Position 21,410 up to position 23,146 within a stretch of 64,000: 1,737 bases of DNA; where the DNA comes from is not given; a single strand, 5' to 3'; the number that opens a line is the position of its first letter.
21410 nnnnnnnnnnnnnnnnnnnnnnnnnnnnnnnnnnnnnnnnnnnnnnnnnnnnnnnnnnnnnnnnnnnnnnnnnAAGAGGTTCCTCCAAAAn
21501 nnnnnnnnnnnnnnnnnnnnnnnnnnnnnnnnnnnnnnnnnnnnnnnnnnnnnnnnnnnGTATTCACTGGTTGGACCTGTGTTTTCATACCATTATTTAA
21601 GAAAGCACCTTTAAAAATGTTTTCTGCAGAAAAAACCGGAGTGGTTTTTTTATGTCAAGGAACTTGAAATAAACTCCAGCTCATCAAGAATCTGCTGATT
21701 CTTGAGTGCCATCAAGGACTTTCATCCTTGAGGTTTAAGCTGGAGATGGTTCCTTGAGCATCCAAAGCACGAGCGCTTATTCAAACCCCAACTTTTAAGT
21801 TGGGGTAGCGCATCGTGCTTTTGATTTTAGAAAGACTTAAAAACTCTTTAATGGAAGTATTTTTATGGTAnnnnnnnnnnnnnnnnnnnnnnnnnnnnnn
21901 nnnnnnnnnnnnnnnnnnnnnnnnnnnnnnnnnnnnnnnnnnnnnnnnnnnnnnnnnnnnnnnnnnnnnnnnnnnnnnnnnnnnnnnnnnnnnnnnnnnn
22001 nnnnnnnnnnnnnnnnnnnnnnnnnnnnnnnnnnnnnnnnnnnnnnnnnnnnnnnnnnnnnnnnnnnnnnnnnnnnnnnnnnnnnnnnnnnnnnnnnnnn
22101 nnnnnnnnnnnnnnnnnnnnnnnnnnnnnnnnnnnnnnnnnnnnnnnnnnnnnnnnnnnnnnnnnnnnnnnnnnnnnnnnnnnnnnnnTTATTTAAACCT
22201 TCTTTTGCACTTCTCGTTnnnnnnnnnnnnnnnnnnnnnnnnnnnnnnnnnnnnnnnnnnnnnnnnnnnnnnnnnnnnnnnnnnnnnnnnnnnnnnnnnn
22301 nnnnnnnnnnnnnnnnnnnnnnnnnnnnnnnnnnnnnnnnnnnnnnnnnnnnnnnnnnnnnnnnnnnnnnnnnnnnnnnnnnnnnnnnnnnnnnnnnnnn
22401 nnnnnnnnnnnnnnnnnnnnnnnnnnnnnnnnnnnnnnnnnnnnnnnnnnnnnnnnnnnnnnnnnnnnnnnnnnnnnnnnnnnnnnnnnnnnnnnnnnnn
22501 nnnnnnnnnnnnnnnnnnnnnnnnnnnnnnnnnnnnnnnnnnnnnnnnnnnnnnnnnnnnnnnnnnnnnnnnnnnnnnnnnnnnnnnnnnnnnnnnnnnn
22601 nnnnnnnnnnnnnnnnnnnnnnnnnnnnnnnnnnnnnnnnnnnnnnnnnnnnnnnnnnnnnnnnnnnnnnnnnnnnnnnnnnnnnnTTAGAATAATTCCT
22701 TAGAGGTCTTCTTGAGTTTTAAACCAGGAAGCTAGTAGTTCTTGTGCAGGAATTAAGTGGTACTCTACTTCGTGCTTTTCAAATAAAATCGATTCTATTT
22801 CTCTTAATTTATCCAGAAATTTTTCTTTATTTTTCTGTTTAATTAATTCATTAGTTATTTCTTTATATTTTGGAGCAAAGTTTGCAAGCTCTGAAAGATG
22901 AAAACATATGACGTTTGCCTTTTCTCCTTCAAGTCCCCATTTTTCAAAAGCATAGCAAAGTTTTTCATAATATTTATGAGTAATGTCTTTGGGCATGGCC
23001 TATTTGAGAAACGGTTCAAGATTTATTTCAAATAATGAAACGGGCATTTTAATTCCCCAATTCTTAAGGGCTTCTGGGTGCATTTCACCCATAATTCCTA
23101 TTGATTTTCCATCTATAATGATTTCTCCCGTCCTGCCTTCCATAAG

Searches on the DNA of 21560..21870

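Call 80: search_rna_families(source=window, start=21560, end=21870, threshold=evalue, max_evalue=10)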
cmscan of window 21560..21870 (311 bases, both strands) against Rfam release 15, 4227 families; matches with E-value up to 10: 2.
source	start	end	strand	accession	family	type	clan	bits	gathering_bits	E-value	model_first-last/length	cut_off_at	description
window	21785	21806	+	RF01772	rnk_pseudo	Cis-reg; leader;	-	14.5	55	5.5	76-97/108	no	Pseudomonas rnk leader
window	21759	21870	+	RF02577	tsr24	Gene; sRNA;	-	10.2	50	5.4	1-135/238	3'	S. aureus tsr24 small RNA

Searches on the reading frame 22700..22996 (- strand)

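Call 54: search_protein_families(library=pfam, proteins=[window:22700-22996:-], max_evalue=0.01)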
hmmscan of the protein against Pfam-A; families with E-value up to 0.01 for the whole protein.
window:22700-22996:- (98 aa): 1 family
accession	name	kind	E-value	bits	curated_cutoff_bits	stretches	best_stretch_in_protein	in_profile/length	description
PF15024.11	Glyco_transf_18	-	0.0013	17.9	28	1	14-97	1-84/557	Glycosyltransferase family 18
